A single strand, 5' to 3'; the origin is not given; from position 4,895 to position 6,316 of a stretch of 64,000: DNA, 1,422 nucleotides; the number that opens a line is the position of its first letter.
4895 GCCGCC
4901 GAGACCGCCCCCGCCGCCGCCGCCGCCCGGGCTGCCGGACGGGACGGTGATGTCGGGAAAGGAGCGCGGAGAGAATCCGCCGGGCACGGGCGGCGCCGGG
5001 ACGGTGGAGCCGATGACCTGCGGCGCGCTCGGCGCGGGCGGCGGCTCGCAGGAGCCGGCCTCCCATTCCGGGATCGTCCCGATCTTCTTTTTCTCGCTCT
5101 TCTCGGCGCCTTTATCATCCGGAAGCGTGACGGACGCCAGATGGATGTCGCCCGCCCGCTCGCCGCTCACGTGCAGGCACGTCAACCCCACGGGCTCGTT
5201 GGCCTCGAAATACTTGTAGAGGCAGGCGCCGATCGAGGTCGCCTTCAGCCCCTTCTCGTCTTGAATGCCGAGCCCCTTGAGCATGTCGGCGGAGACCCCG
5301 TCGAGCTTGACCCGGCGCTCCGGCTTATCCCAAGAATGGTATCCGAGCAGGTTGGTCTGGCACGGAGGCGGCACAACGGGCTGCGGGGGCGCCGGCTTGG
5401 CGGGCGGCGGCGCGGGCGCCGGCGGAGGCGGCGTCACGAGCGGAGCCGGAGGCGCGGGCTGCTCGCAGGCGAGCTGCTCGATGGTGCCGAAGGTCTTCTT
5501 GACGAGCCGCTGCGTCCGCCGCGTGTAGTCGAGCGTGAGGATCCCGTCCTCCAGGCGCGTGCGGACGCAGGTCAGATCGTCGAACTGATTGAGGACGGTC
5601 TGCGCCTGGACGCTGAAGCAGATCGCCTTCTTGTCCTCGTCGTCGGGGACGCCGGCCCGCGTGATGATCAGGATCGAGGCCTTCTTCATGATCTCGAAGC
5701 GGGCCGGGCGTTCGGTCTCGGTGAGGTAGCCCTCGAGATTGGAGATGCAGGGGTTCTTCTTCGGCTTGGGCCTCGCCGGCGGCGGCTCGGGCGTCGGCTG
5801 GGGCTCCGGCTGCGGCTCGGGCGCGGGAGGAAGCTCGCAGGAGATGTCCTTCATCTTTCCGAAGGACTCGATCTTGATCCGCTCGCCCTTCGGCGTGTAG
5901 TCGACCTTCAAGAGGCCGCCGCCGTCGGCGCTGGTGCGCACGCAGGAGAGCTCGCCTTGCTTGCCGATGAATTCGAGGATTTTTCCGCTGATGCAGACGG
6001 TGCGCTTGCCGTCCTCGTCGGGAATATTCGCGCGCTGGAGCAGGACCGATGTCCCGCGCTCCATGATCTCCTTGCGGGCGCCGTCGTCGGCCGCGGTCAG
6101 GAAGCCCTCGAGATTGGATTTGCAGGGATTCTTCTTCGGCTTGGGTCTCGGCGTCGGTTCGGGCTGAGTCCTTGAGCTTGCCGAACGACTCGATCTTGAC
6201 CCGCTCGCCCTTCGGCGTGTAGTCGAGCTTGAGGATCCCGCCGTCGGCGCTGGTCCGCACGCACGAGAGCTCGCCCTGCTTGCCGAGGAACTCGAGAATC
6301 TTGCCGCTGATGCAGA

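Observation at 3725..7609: Giant secreted protein built from a previously unrecognised ~90-aa Cys-containing repeat module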

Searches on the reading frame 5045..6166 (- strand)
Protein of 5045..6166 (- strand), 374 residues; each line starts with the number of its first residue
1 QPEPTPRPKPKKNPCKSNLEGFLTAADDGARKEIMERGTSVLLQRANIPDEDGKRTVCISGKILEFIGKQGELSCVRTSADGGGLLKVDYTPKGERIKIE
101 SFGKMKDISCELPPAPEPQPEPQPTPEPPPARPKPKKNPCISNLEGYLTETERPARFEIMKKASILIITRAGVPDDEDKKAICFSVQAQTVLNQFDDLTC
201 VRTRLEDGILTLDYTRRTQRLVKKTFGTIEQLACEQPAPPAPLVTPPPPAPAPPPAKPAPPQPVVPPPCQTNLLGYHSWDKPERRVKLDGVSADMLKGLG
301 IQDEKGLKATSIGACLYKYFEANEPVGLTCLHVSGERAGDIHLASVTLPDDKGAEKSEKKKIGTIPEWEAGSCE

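Call 12: find_homologous_proteins(query=window:5045-6166:-, max_evalue=0.001)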
Query window:5045-6166:-: 8000 candidates shared short words with the query, none scored E <= 0.001.

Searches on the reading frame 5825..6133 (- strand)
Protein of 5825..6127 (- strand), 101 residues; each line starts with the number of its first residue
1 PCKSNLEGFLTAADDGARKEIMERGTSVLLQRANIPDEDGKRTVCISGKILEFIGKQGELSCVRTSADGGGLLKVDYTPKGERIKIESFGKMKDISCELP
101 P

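Call 10: search_protein_families(library=pfam, max_evalue=1, proteins=[window:5825-6127:-])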
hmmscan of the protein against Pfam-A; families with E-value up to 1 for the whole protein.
seq(101 aa): 0 families

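Call 24: search_protein_representatives(alignment_id=A2)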
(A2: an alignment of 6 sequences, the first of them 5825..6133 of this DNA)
Query: 6 sequences, 102 profile positions. Proteins with E-value up to 0.001 (for the whole library): 18; up to 1e-10: 6; up to 1e-30: 4. The best 18 are listed.
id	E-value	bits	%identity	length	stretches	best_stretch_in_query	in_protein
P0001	9.6e-107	366.1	-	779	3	1-102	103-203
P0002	1.3e-73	259.7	-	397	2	1-102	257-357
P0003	5.2e-67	238.6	-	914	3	3-100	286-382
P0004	6.1e-60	215.9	-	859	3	3-100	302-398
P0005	2.6e-14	69.3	-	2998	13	28-100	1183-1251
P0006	1.7e-11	60.3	-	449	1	6-98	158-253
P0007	5.9e-09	52.1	-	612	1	2-98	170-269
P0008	2.7e-08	50.0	-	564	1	6-99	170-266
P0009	6.1e-08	48.9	-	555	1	5-99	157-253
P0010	1.4e-07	47.7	-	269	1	6-98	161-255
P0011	1.5e-07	47.6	-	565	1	5-99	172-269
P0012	2.8e-06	43.6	-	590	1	3-100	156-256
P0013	1.7e-05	41.0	-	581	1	6-99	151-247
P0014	2.1e-05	40.7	-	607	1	7-101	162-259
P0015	2.1e-05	40.7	-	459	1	7-94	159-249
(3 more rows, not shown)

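Call 25: predict_structure(alignment_id=A2)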
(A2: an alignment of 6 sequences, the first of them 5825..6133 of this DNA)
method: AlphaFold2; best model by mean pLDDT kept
length: 103 residues; sequences in the alignment: 6
mean_pLDDT: 86.1   pTM: 0.78
mean pLDDT of the five models: 86.1, 85.1, 84.6, 84.0, 83.8
residues with pLDDT >= 90: 52; 70-90: 44; 50-70: 3; < 50: 4
segments of 3 or more residues with pLDDT < 50: 101-103
pLDDT, mean of each block of 10 residues (from residue 1): 74 91 94 87 89 91 91 88 90 80 41
secondary structure, 60 per line:
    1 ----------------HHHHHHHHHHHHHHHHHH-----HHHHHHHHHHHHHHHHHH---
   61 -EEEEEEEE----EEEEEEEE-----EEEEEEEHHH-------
elements in order: H17-34 H40-57 E62-69 E74-81 E87-93

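Call 33: find_related_loci(query=A4, collection=genome_contigs, flank=10000)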
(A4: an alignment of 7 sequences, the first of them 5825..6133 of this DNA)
Query A4 (103 aa) in genome_contigs; peptide patterns used: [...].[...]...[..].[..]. (x = any residue, [..] = any of these).
2 stretches matched a pattern; 2 encode a relative of the query (tblastn E <= 1e-3); 2 distinct loci.
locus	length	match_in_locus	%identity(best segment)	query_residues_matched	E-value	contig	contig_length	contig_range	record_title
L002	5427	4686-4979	40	3-101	1e-26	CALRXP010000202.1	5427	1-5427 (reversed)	MAG: Candidatus Endomicrobium trichonymphae isolate JJ-MEM5D2-223-10-m2-bin112 genome assembly, contig: JJ-MEM5D2-223-C1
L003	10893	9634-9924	42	2-100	2e-23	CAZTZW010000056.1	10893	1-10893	MAG TPA_asm: uncultured Elusimicrobia sp. isolate SRP302895_co1_139 genome assembly, contig: NODE_11990_length_10893_cov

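Call 39: find_related_loci(query=A4, collection=metagenome_contigs, flank=10000)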
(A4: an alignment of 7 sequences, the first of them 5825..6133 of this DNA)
Query A4 (103 aa) in metagenome_contigs; peptide patterns used: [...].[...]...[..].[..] (x = any residue, [..] = any of these).
48 stretches matched a pattern, but none encodes a relative of the query by tblastn (E <= 1e-3).

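Call 42: find_homologous_proteins(query=A5, max_evalue=0.001)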
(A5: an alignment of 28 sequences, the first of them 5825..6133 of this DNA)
Query A5 (28 sequences): 1200 candidates shared short words with the query, none scored E <= 0.001.

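Call 43: list_cluster_members(proteins=[P0001, P0002, P0003, P0004, P0005, P0006, P0007, P0009, P0012, P0013])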
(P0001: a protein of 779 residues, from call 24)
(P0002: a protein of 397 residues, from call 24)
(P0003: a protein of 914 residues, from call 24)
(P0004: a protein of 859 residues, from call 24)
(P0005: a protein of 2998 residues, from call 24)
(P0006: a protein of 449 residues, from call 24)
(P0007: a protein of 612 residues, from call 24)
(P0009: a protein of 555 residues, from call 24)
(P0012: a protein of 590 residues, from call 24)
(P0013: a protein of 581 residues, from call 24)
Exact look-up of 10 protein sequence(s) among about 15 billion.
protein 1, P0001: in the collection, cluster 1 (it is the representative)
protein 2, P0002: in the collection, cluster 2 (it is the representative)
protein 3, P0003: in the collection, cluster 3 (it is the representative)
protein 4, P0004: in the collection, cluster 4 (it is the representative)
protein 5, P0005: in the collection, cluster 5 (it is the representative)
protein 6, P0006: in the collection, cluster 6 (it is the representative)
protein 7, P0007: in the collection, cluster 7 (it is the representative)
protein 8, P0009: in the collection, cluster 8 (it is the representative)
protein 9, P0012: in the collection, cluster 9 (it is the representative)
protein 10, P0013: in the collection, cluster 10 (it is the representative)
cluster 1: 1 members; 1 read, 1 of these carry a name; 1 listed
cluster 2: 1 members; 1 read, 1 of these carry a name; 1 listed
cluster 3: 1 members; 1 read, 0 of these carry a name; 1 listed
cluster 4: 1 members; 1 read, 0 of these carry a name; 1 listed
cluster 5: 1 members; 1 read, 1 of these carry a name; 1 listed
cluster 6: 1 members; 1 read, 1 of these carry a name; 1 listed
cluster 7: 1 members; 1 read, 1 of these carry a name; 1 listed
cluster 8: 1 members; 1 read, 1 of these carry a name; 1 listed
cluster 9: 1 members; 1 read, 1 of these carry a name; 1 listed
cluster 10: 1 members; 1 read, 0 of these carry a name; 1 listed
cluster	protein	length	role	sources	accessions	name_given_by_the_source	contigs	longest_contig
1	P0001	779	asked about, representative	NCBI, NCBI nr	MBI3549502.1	MAG: hypothetical protein HY078_10730 [Elusimicrobia bacterium] | hypothetical protein [Elusimicrobiota bacterium]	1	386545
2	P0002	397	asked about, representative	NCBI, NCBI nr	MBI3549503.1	MAG: hypothetical protein HY078_10735 [Elusimicrobia bacterium] | hypothetical protein [Elusimicrobiota bacterium]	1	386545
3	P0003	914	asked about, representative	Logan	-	-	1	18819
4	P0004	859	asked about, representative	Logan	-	-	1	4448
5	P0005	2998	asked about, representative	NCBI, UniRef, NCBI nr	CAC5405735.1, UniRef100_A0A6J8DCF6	unnamed protein product [Mytilus coruscus] | Uncharacterized protein n=1 Tax=Mytilus coruscus TaxID=42192 RepID=A0A6J8DCF6_MYTCO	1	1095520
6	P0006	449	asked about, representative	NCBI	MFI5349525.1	MAG: hypothetical protein ACHQ2Z_08270 [Elusimicrobiota bacterium]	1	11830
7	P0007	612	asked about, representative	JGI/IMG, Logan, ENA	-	hypothetical protein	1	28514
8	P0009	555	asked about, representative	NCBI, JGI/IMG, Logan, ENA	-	hypothetical protein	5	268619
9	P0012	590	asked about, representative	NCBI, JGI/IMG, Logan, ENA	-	hypothetical protein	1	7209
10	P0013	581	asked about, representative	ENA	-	-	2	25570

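Call 45: search_solved_structures(query=A5, max_evalue=10)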
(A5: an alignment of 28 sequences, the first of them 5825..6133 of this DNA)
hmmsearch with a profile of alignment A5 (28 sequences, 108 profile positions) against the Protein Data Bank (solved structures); distinct sequences matched with E-value up to 10: 4.
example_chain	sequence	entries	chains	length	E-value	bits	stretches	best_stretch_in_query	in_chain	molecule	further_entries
4wv4_B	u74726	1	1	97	0.79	13.3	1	19-70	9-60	Transcription initiation factor TFIID subunit 8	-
2bto_A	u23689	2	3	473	0.94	13.1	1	11-46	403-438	TUBULIN BTUBA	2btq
7quq_A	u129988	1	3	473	0.96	13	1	11-46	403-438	Tubulin domain-containing protein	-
8xyc_A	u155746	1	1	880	1.1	12.8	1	30-73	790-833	dVemCas12e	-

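Call 59: search_protein_families(library=pfam, max_evalue=0.1, proteins=[P0003, P0004, P0006, P0007, P0009, P0012, P0013])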
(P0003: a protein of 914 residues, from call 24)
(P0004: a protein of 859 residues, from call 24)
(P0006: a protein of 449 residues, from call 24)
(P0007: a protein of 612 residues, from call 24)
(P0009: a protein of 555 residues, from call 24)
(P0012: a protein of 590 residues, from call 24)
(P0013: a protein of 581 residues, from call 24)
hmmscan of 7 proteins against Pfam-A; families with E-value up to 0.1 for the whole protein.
P0003 (914 aa): 0 families

P0004 (859 aa): 0 families

P0006 (449 aa): 1 family
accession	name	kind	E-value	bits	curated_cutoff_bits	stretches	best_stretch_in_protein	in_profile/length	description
PF05120.17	GvpG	-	0.08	13.6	30.6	0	30-60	12-42/67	Gas vesicle protein G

P0007 (612 aa): 0 families

P0009 (555 aa): 1 family
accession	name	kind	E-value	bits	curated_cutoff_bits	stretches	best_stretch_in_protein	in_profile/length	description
PF05837.17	CENP-H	-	0.099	12.9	29.9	0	25-82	100-164/202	Centromere protein H (CENP-H)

P0012 (590 aa): 0 families

P0013 (581 aa): 0 families

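Call 72: find_encoding_contigs(protein=P0009, flank=6000, max_places=3)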
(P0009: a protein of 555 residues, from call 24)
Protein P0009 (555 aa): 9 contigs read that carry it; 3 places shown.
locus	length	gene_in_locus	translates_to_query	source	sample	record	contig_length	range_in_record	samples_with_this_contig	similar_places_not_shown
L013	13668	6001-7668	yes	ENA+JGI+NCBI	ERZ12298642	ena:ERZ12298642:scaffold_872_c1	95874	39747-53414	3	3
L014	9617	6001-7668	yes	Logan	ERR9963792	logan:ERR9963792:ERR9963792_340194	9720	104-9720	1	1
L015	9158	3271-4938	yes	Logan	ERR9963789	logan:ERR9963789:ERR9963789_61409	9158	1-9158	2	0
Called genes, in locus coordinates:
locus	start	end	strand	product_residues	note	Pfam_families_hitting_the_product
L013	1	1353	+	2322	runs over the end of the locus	PF00109:ketoacyl-synt, PF02801:Ketoacyl-synt_C, PF16197:KAsynt_C_assoc (weak), PF00109:ketoacyl-synt, PF02801:Ketoacyl-synt_C, PF00698:Acyl_transf_1 (faint), PF07977:FabA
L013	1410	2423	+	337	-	PF00108:Thiolase_N (weak), PF08541:ACP_syn_III_C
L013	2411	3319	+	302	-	PF00561:Abhydrolase_1, PF10230:LIDHydrolase (weak), PF12146:Hydrolase_4, PF12697:Abhydrolase_6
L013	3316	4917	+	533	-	PF00501:AMP-binding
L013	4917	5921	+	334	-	PF01073:3Beta_HSD, PF01370:Epimerase, PF02719:Polysacc_synt_2 (faint), PF04321:RmlD_sub_bind, PF13460:NAD_binding_10, PF16363:GDP_Man_Dehyd, PF07993:NAD_binding_4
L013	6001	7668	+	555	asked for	-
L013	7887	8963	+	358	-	PF01510:Amidase_2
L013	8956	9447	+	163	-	PF00254:FKBP_C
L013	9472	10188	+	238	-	PF00075:RNase_H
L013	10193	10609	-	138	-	PF00581:Rhodanese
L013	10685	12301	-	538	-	PF02878:PGM_PMM_I, PF02879:PGM_PMM_II, PF02880:PGM_PMM_III, PF00408:PGM_PMM_IV (weak)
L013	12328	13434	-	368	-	PF01066:CDP-OH_P_transf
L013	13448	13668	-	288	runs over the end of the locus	PF02628:COX15-CtaA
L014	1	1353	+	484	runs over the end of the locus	?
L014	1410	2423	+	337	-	PF00108:Thiolase_N (weak), PF08541:ACP_syn_III_C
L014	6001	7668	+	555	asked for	-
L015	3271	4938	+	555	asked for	-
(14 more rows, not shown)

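Call 73: find_encoding_contigs(protein=P0007, flank=6000, max_places=2)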
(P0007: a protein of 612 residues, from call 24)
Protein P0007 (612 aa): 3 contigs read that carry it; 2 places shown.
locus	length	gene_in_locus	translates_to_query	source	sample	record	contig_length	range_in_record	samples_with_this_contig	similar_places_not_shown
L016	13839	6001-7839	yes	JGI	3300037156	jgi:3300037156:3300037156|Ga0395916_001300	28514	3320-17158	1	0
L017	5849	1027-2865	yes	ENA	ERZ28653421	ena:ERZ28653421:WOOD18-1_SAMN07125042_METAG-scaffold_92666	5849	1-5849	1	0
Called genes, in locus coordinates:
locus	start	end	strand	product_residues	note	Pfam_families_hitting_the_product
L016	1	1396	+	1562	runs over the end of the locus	PF02801:Ketoacyl-synt_C, PF00698:Acyl_transf_1 (weak), PF07977:FabA, PF22818:ApeI-like (faint), PF07977:FabA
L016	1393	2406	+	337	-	PF00108:Thiolase_N (weak), PF08541:ACP_syn_III_C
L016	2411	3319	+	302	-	PF00561:Abhydrolase_1, PF12146:Hydrolase_4, PF12697:Abhydrolase_6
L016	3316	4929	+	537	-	PF00501:AMP-binding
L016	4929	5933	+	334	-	PF01073:3Beta_HSD, PF01370:Epimerase, PF02719:Polysacc_synt_2 (faint), PF04321:RmlD_sub_bind, PF13460:NAD_binding_10, PF16363:GDP_Man_Dehyd, PF07993:NAD_binding_4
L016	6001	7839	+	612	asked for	-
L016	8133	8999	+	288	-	PF01464:SLT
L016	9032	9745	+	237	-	PF00075:RNase_H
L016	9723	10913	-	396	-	PF01066:CDP-OH_P_transf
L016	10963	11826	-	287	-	PF02628:COX15-CtaA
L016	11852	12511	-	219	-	PF02586:SRAP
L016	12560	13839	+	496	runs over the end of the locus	PF02446:Glyco_hydro_77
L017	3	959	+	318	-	?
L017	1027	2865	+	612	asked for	-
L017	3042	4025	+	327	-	PF01464:SLT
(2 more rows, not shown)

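Call 74: find_encoding_contigs(protein=P0013, flank=6000, max_places=2)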
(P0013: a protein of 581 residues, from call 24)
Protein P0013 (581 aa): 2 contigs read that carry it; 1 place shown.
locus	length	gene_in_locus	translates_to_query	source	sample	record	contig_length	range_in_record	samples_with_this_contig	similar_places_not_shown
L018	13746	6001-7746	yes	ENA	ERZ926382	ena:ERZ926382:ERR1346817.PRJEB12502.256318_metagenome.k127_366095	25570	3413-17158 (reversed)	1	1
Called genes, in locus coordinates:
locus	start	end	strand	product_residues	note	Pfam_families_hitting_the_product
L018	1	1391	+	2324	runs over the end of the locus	PF00109:ketoacyl-synt, PF02801:Ketoacyl-synt_C, PF16197:KAsynt_C_assoc (weak), PF00109:ketoacyl-synt, PF02801:Ketoacyl-synt_C, PF00698:Acyl_transf_1 (weak), PF07977:FabA, PF07977:FabA, +1 more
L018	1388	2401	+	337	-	PF00108:Thiolase_N, PF08541:ACP_syn_III_C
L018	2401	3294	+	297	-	PF00561:Abhydrolase_1, PF12146:Hydrolase_4, PF12697:Abhydrolase_6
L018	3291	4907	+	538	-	PF00501:AMP-binding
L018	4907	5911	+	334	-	PF01073:3Beta_HSD, PF01370:Epimerase, PF04321:RmlD_sub_bind, PF13460:NAD_binding_10, PF16363:GDP_Man_Dehyd, PF07993:NAD_binding_4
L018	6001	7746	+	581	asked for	-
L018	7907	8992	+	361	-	PF01510:Amidase_2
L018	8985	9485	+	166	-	PF00254:FKBP_C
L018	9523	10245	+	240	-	PF00075:RNase_H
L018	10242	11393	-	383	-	PF01066:CDP-OH_P_transf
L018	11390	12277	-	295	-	PF07063:HGLS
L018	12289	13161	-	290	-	PF02628:COX15-CtaA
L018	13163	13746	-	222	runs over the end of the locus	PF02586:SRAP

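Call 78: fold_search(model_id=the predicted structure, library=pdb)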
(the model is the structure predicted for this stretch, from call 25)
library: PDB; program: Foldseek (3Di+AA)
matches with E <= 10: 609; with E <= 0.001: 0
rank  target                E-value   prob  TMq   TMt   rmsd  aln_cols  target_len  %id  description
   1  1dgm                  2.4e-01  0.28  0.26  0.09   9.9        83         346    8  CRYSTAL STRUCTURE OF ADENOSINE KINASE FROM TOXOPLASMA GONDII (released 2000-11-29)
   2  1lii                  2.5e-01  0.20  0.25  0.10  10.8        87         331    8  STRUCTURE OF T. GONDII ADENOSINE KINASE BOUND TO ADENOSINE 2 AND AMP-PCP (released 2002-05-15)
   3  5kew_E                3.0e-01  0.51  0.34  0.39   4.4        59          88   10  Vibrio parahaemolyticus VtrA/VtrC complex bound to the bile salt taurodeoxycholate (released 2016-07-20)
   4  8bvc_MODEL_1_A        4.4e-01  0.54  0.28  0.59   6.8        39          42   20  Solution structure of Metridium senile toxin Ms13-1 with the unique fold (released 2023-12-20)
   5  2abs                  4.4e-01  0.16  0.25  0.09  11.1        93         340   11  Crystal structure of T. gondii adenosine kinase complexed with AMP-PCP (released 2006-01-24)
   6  8alo_A                5.0e-01  0.33  0.35  0.40   4.8        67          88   12  Heterodimer formation of sensory domains of Vibrio cholerae regulators ToxR and ToxS (released 2023-09-13)
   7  5kew_A                5.3e-01  0.38  0.35  0.39   4.6        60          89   10  Vibrio parahaemolyticus VtrA/VtrC complex bound to the bile salt taurodeoxycholate (released 2016-07-20)
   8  1lij                  5.3e-01  0.16  0.26  0.09  12.2        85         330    7  STRUCTURE OF T. GONDII ADENOSINE KINASE BOUND TO PRODRUG 2 7-IODOTUBERCIDIN AND AMP-PCP (released 2002-05-15)
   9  2a9y                  6.4e-01  0.15  0.26  0.11   9.6        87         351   11  Crystal structure of T. gondii adenosine kinase complexed with N6-dimethyladenosine (released 2006-07-11)
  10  5lbi                  7.2e-01  0.11  0.25  0.13  15.0       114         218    8  Apo-structure of humanised RadA-mutant humRadA3 (released 2016-10-26)
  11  5lb2                  7.2e-01  0.11  0.24  0.13  14.8       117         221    8  Apo-structure of humanised RadA-mutant humRadA2 (released 2016-10-19)
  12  6u42_5L               9.3e-01  0.07  0.16  0.03  11.7        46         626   11  Natively decorated ciliary doublet microtubule (released 2019-11-13)
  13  5kev_A                9.9e-01  0.23  0.31  0.35   4.5        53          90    9  Vibrio parahaemolyticus VtrA/VtrC complex (released 2016-07-20)
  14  6wpu                  9.9e-01  0.21  0.26  0.07   9.2        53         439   19  Structure of S-allyl-L-cysteine S-oxygenase from Allium sativum (released 2020-06-17)
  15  2zzb_C                9.9e-01  0.04  0.17  0.05  17.0        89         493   12  Crystal structure of human thioredoxin reductase I and terpyridine platinum(II) (released 2009-08-18)
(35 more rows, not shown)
